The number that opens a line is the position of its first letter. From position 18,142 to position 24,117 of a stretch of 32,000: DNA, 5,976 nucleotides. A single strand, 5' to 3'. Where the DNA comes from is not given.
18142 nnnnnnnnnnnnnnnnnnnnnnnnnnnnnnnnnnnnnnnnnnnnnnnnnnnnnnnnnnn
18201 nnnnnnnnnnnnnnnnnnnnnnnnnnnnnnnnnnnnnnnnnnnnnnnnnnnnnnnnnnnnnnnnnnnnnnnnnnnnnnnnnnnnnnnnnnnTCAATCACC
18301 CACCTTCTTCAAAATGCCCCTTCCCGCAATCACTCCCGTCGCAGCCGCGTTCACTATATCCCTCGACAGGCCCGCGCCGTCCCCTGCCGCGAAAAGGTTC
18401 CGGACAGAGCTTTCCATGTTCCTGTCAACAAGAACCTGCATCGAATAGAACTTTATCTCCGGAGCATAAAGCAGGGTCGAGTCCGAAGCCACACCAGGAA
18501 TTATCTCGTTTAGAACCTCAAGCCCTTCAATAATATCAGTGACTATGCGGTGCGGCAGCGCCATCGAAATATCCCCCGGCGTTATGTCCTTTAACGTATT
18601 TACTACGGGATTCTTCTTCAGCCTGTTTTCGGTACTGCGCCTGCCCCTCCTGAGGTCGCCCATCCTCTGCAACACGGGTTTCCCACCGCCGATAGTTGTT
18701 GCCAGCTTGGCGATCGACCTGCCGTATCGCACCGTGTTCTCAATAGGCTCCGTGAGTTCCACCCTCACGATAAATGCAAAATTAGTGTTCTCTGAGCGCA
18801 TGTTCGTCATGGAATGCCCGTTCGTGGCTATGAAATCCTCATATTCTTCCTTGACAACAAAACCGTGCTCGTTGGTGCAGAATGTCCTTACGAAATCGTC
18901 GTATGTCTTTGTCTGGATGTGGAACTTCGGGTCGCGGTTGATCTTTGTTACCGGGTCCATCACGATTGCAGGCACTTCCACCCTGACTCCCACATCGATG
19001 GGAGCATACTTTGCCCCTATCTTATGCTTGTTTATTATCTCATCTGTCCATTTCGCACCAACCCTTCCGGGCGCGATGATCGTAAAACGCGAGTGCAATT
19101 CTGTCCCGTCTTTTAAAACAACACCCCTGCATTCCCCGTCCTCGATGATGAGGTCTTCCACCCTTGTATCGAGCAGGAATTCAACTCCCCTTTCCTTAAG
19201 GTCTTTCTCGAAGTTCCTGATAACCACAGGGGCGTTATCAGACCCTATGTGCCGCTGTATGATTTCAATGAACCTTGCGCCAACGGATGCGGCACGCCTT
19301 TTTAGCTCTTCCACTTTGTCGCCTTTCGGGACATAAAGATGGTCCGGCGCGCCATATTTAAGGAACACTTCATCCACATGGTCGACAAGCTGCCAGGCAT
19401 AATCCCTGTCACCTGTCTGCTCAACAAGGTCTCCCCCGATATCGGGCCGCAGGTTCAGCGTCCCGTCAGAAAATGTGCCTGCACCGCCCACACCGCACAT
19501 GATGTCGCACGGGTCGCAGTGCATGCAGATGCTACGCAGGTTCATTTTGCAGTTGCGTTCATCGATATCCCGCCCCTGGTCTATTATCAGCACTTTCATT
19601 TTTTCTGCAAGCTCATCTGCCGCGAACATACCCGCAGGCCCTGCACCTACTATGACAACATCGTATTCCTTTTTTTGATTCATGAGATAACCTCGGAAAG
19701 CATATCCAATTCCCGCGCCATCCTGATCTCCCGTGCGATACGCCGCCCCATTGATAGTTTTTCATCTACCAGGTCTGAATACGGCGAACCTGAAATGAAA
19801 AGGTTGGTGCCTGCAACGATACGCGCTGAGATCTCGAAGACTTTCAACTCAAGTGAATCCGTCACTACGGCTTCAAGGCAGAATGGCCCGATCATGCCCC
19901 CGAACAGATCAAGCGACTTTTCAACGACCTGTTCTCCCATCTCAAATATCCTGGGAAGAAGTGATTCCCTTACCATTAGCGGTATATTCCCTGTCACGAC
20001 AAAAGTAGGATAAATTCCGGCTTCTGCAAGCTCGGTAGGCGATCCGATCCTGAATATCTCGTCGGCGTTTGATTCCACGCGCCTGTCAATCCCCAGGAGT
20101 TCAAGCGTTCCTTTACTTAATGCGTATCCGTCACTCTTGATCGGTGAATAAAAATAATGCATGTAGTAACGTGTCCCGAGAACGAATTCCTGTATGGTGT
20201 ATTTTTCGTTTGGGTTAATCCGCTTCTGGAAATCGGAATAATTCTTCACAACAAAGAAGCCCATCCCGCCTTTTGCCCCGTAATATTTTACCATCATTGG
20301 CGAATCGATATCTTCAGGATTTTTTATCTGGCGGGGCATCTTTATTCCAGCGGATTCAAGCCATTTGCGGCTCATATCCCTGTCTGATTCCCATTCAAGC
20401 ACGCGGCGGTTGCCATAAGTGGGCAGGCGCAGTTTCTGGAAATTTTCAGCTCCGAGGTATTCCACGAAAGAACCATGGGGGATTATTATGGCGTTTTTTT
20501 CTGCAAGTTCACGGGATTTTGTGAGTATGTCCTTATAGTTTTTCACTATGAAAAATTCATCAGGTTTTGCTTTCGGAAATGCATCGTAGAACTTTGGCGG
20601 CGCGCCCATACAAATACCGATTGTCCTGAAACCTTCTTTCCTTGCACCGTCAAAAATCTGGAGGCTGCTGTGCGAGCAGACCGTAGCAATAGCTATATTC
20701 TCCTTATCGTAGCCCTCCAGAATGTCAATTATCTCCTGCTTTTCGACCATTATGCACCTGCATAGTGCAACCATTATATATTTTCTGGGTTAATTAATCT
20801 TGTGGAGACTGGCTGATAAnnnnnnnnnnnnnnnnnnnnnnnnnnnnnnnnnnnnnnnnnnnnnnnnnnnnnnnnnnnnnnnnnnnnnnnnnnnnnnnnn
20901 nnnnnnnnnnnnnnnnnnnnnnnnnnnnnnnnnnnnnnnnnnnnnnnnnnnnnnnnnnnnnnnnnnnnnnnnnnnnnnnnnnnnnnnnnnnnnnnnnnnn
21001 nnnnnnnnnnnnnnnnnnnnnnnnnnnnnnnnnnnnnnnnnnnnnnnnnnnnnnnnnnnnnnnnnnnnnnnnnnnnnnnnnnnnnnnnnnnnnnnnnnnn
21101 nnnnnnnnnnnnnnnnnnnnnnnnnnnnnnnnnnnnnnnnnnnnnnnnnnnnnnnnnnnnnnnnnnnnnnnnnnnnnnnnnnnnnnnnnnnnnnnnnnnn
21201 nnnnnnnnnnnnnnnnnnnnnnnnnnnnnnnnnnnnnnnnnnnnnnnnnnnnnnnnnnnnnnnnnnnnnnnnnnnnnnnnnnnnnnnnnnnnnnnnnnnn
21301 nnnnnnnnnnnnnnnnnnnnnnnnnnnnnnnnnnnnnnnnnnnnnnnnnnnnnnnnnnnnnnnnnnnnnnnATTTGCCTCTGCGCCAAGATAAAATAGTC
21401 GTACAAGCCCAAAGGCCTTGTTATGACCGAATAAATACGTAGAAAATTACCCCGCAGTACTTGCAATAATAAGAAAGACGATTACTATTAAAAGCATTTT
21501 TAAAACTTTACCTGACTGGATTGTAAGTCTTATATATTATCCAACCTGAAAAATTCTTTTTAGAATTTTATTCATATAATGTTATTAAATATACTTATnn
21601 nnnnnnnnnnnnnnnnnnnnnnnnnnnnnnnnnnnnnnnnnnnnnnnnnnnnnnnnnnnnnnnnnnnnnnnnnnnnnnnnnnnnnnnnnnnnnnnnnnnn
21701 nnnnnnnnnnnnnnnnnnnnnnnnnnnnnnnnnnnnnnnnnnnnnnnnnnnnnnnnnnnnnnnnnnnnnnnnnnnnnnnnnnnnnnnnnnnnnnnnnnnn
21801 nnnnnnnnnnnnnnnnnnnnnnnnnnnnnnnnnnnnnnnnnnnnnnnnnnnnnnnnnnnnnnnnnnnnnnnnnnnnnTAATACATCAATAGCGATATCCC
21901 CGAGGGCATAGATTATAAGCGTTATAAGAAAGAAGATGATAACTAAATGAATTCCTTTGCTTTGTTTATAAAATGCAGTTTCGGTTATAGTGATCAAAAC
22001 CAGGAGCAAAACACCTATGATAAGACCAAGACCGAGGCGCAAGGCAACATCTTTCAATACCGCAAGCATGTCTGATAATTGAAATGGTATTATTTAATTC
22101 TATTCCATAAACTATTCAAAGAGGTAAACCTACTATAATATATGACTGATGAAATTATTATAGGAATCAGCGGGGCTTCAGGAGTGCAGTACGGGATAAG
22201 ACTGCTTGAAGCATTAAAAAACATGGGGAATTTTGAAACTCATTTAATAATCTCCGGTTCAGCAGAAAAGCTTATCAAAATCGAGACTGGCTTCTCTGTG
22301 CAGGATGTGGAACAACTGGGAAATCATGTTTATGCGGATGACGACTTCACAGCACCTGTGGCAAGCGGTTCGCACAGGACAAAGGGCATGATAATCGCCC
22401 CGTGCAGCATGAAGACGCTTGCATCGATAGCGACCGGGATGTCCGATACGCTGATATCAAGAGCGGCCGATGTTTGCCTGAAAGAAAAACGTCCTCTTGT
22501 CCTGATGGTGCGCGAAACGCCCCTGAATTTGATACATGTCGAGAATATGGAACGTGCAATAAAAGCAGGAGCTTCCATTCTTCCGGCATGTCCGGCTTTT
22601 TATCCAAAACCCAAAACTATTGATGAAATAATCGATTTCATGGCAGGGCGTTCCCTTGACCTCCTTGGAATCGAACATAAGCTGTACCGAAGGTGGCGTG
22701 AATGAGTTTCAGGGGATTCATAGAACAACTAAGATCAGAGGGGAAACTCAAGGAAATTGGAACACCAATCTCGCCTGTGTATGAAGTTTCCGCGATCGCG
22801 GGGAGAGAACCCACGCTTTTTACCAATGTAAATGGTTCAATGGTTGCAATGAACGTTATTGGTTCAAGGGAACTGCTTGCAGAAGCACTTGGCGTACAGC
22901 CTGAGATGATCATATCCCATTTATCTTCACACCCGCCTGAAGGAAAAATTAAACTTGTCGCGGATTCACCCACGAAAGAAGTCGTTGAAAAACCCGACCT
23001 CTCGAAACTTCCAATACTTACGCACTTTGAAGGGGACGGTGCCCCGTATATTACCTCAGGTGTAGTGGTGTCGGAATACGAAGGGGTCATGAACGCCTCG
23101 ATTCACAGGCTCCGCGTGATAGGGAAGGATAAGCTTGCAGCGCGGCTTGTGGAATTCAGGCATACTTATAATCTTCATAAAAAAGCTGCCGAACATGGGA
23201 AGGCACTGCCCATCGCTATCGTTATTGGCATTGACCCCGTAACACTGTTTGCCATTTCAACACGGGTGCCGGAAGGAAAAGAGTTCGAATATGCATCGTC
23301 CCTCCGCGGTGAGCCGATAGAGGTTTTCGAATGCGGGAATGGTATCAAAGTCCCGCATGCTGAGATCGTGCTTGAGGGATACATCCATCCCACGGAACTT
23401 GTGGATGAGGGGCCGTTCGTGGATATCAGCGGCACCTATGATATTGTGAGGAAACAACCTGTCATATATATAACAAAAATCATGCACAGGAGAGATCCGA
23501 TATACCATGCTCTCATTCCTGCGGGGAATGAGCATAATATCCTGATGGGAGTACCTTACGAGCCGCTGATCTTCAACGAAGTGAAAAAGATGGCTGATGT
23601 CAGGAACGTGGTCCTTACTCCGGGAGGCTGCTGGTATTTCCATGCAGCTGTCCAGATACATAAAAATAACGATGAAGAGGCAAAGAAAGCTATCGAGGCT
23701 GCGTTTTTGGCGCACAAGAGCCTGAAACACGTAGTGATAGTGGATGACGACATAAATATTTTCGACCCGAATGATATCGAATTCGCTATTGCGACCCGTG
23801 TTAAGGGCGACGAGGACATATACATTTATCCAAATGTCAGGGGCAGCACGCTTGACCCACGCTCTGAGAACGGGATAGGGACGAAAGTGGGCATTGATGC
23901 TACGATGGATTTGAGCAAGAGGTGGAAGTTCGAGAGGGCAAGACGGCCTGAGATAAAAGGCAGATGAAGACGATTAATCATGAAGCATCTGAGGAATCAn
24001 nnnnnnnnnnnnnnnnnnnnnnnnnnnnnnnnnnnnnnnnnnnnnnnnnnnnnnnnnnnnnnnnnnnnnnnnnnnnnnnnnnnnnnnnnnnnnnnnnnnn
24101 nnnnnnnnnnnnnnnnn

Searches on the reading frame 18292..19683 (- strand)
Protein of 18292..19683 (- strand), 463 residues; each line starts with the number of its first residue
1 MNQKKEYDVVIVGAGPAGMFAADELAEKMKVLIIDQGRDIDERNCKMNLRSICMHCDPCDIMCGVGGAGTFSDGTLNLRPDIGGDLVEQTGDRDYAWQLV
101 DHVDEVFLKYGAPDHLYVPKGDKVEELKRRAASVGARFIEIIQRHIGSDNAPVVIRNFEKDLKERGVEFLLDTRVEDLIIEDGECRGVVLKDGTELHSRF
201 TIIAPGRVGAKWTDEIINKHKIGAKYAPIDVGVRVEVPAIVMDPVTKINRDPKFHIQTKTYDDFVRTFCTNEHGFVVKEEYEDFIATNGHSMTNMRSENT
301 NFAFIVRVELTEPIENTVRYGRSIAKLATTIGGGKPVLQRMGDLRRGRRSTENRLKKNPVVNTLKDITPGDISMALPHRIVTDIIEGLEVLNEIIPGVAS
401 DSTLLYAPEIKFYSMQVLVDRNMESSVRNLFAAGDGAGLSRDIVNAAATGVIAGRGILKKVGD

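Call 29: search_protein_families(library=pfam, proteins=[window:18292-19683:-], max_evalue=0.001)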
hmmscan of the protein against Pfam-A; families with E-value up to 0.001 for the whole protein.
window:18292-19683:- (463 aa): 11 families
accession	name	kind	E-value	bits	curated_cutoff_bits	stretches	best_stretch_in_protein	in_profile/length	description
PF07992.20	Pyr_redox_2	-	1.2e-15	58.2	26.1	1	7-45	1-35/291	Pyridine nucleotide-disulphide oxidoreductase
PF01134.28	GIDA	-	1.7e-12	47.5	22.1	0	367-460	299-386/391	Glucose inhibited division protein A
PF00890.30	FAD_binding_2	-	3.9e-12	46.5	20.4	2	150-217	140-213/414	FAD binding domain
PF21688.3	FAD-depend_C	-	5.2e-12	46.8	27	1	231-409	4-194/197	FAD-dependent protein, C-terminal domain-like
PF03486.20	HI0933_like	-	4.4e-10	39.8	50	1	8-40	2-35/244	HI0933-like protein Rossmann domain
PF01266.30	DAO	-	1.9e-09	38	27.9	0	8-40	1-34/353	FAD dependent oxidoreductase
PF01946.23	Thi4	-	1.6e-07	31.2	26.2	1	5-36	16-49/235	Thi4 family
PF01494.25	FAD_binding_3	-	1e-05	25.4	22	1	6-66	1-57/349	FAD binding domain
PF13450.12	NAD_binding_8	-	0.00012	22.7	21.9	1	11-40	1-31/68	NAD(P)-binding Rossmann-like domain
PF05834.18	Lycopene_cycl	-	0.00015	21.5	23.4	0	8-40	1-36/380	Lycopene cyclase protein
PF00070.33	Pyr_redox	-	0.00037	21.4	22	0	156-193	44-82/82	Pyridine nucleotide-disulphide oxidoreductase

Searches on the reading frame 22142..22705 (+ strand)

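Call 29: search_protein_families(library=pfam, proteins=[window:22142-22705:+], max_evalue=0.001)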
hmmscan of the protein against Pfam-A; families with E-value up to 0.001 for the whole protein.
window:22142-22705:+ (187 aa): 1 family
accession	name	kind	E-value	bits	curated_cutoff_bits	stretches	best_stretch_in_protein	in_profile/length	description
PF02441.25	Flavoprotein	-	4.2e-45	153.7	22.7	1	4-173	2-160/162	Flavoprotein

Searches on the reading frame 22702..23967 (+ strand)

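Call 29: search_protein_families(library=pfam, proteins=[window:22702-23967:+], max_evalue=0.001)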
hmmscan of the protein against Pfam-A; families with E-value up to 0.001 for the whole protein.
window:22702-23967:+ (421 aa): 3 families
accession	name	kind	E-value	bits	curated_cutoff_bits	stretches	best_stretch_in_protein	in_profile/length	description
PF01977.22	UbiD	-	1.4e-61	207.7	23.3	1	88-274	7-204/206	3-octaprenyl-4-hydroxybenzoate carboxy-lyase Rift-related domain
PF20696.2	UbiD_C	-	5.4e-31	107.7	24.2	1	280-400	2-127/127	3-octaprenyl-4-hydroxybenzoate carboxy-lyase C-terminal domain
PF20695.2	UbiD_N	-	1.5e-14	54.2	24.3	1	7-74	1-74/78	3-octaprenyl-4-hydroxybenzoate carboxy-lyase N-terminal domain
